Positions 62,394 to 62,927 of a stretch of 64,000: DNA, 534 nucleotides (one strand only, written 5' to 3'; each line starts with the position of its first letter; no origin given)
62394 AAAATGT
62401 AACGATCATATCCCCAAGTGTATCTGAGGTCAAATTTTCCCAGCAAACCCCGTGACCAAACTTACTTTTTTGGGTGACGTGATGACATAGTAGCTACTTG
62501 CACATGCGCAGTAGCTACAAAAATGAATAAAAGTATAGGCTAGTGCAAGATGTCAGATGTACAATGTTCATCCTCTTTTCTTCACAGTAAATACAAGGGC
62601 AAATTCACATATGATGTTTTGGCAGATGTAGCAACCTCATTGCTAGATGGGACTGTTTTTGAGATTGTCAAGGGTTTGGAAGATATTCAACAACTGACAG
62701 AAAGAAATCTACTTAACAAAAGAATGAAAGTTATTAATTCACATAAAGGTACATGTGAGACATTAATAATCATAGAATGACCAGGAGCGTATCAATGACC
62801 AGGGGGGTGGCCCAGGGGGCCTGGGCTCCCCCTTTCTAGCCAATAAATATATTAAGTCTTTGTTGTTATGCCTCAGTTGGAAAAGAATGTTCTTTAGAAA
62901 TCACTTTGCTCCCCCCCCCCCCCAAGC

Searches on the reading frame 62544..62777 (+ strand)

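Call 69: search_protein_families(library=pfam, proteins=[window:62544-62777:+], max_evalue=0.01)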
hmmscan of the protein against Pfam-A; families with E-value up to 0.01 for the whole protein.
window:62544-62777:+ (78 aa): 1 family
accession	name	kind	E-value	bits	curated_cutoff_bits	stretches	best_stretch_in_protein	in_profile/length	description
PF07324.16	DGCR6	-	7.3e-17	62.2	29.6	1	5-71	26-92/194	DiGeorge syndrome critical region 6 (DGCR6) protein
